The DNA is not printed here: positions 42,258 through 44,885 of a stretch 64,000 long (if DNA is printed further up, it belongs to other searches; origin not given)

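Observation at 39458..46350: Tightly coupled operon: discoidin-domain polytopic membrane protein, FMN alpha-hydroxy-acid oxidase, TM-anchored strictosidine-synthase-like propeller and crotonase, divergent from a GT-C-like membrane protein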

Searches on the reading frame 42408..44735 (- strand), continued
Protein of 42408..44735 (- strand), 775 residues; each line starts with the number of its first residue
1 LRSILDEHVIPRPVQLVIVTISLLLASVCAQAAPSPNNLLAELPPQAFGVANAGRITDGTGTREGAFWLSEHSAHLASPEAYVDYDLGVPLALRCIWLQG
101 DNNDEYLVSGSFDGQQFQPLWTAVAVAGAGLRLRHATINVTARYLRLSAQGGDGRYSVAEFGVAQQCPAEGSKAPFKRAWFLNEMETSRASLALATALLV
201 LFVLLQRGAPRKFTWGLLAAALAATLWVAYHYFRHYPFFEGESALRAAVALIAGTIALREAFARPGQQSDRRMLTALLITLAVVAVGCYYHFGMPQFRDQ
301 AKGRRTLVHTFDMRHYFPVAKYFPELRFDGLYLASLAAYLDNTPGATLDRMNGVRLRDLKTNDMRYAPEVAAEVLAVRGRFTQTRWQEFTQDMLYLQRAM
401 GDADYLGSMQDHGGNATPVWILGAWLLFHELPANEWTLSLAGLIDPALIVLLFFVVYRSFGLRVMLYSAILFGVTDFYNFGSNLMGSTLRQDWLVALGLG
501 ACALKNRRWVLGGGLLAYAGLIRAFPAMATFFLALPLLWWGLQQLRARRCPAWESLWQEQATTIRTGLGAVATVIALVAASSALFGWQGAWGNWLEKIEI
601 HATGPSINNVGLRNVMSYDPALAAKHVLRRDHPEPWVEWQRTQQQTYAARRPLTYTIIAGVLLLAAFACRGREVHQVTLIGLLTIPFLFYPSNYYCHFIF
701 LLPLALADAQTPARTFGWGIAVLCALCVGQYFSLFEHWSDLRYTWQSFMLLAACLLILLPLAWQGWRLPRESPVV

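Call 83: search_protein_families(library=pfam, proteins=[L085:5915-6880:+, L085:7602-7976:+, L085:1911-3932:+], max_evalue=0.01)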
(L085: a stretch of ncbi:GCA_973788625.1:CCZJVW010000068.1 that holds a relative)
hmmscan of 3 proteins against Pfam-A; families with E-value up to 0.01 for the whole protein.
L085:5915-6880:+ (321 aa): 3 families
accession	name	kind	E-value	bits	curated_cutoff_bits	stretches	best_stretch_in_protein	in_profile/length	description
PF00535.33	Glycos_transf_2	-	4.9e-33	114.9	23.3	1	13-176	1-166/168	Glycosyl transferase family 2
PF13641.12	Glyco_tranf_2_3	-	6.2e-07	30.1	27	1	12-194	3-192/230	Glycosyltransferase like family 2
PF10111.15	Glyco_tranf_2_2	-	3.6e-05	23.8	27.3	1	13-105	1-92/276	Glycosyltransferase like family 2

L085:7602-7976:+ (124 aa): 1 family
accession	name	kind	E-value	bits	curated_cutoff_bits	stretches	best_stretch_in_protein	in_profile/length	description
PF04138.20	GtrA_DPMS_TM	-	2.9e-19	69.8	26.1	1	11-122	1-116/117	GtrA/DPMS, transmembrane domain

L085:1911-3932:+ (673 aa): 1 family
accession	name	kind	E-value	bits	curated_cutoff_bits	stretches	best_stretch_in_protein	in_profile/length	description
PF09852.15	DUF2079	-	3.1e-55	188.5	28.2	1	197-604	2-402/459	Predicted membrane protein (DUF2079)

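Call 94: search_protein_families(library=ncbifam, alignment_id=A3, max_evalue=1)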
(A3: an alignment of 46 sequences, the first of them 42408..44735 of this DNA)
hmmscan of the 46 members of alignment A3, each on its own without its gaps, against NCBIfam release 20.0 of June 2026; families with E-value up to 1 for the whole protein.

A. member 1, window:42408-44735:- (775 aa): 1 family
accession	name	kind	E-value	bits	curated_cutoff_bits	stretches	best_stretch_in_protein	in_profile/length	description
NF011328.0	PRK14744.1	equivalog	0.15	11.8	63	1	660-674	9-23/28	leu operon leader peptide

B. families by the number of members that match (of 46 scanned): 18 families
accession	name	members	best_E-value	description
TIGR01291.1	nodJ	1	0.0004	ABC-2 type transporter, NodJ family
TIGR02226.1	two_anch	1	0.022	N-terminal double-transmembrane domain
NF002924.0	PRK03562.1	1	0.027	glutathione-regulated potassium-efflux system protein KefC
TIGR03546.1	TIGR03546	1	0.027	TIGR03546 family protein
NF033634.1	SLATT_1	1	0.05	SLATT domain-containing protein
NF040863.1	HgcA_corrinoid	1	0.063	mercury methylation corrinoid protein HgcA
TIGR00683.1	nanA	1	0.077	N-acetylneuraminate lyase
TIGR00028.1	Mtu_PIN_fam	1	0.092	TA system VapC family ribonuclease toxin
NF010128.0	PRK13605.1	1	0.1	endoribonuclease SymE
NF010395.0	PRK13823.1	1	0.13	conjugal transfer protein TrbD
NF011328.0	PRK14744.1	1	0.15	leu operon leader peptide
NF007051.0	PRK09505.1-1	1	0.15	alpha-amylase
NF008153.0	PRK10905.1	1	0.18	cell division protein DamX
TIGR02840.1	spore_YtaF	1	0.22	sporulation membrane protein YtaF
NF058644.1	CurcmRedCuraProt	1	0.23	NADPH-dependent curcumin/dihydrocurcumin reductase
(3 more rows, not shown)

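Call 99: search_protein_families(library=pfam, proteins=[L052:2336-6463:+, L052:7161-8537:+, L052:8607-9923:+, L052:12253-13167:-, L052:13186-14019:-, L052:14194-15690:-, L052:15895-17262:-, L052:17576-18799:+, L052:18862-19749:+, L052:19795-21771:+], max_evalue=0.001)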
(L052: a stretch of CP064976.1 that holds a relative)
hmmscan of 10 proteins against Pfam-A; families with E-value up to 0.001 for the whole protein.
L052:2336-6463:+ (1375 aa): 1 family
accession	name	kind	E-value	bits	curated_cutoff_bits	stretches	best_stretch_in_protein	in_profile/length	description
PF01435.24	Peptidase_M48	-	3e-13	50.4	20.3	1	111-181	5-77/186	Peptidase family M48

L052:7161-8537:+ (458 aa): 2 families
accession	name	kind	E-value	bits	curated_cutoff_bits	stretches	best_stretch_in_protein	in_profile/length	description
PF13173.12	AAA_14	-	7.1e-27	94.4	27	1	36-170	4-128/129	AAA domain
PF13635.12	DUF4143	-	4.1e-08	33.6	28.1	1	259-413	10-159/160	Domain of unknown function (DUF4143)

L052:8607-9923:+ (438 aa): 2 families
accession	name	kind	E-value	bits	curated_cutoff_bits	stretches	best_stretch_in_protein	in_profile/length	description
PF07994.18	NAD_binding_5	-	4.4e-99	332.4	25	1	15-421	1-321/321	Myo-inositol-1-phosphate synthase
PF01658.22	Inos-1-P_synth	-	1e-32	112.9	27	1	249-361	1-107/107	Myo-inositol-1-phosphate synthase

L052:12253-13167:- (304 aa): 9 families
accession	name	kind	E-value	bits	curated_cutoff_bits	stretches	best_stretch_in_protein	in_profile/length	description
PF01370.27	Epimerase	-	3.5e-63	213.6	20.9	1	3-235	1-240/240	NAD dependent epimerase/dehydratase family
PF16363.11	GDP_Man_Dehyd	-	5.5e-50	171.1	27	1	4-250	1-263/332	GDP-mannose 4,6 dehydratase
PF01073.25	3Beta_HSD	-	9.4e-21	74.5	22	1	4-224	1-229/280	3-beta hydroxysteroid dehydrogenase/isomerase family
PF02719.21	Polysacc_synt_2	-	7.7e-17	61.8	20.2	1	3-259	1-253/293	Polysaccharide biosynthesis protein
PF04321.23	RmlD_sub_bind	-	8.7e-16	58.3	27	1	1-177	1-157/287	RmlD substrate binding domain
PF07993.18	NAD_binding_4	-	5.8e-09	35.9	20.1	1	43-217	61-255/258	Male sterility protein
PF05368.20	NmrA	-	1.1e-07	32.3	27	1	2-120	4-111/298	NmrA-like family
PF13460.12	NAD_binding_10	-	2.4e-06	28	27.2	1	7-154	1-133/184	NAD(P)H-binding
PF00106.31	adh_short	-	0.00043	20.3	26.6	1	3-56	3-62/195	short chain dehydrogenase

L052:13186-14019:- (277 aa): 1 family
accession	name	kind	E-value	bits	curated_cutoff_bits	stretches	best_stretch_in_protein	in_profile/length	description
PF13635.12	DUF4143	-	6.5e-32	110.9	28.1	1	73-224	1-159/160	Domain of unknown function (DUF4143)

L052:14194-15690:- (498 aa): 1 family
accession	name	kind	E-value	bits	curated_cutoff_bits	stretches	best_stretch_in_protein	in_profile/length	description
PF13231.12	PMT_2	-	7.1e-07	30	26.1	1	85-222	3-140/160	Dolichyl-phosphate-mannose-protein mannosyltransferase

L052:15895-17262:- (455 aa): 0 families

L052:17576-18799:+ (407 aa): 2 families
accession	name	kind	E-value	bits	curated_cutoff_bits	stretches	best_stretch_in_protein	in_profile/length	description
PF02366.24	PMT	-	7.4e-08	32.7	22.7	1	3-132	94-225/245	Dolichyl-phosphate-mannose-protein mannosyltransferase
PF13231.12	PMT_2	-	2.3e-07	31.6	26.1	1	2-128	32-155/160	Dolichyl-phosphate-mannose-protein mannosyltransferase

L052:18862-19749:+ (295 aa): 3 families
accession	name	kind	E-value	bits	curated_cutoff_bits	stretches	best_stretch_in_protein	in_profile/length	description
PF00535.33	Glycos_transf_2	-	7.2e-34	117.6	23.3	1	7-167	1-164/168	Glycosyl transferase family 2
PF10111.15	Glyco_tranf_2_2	-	1.8e-07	31.4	27.3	1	7-98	1-92/276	Glycosyltransferase like family 2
PF13506.12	Glyco_transf_21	-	0.00019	21.4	21.7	1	77-146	20-89/174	Glycosyl transferase family 21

L052:19795-21771:+ (658 aa): 1 family
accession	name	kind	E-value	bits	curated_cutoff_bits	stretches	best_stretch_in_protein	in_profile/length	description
PF09852.15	DUF2079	-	1.7e-47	163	28.2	1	191-608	2-422/459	Predicted membrane protein (DUF2079)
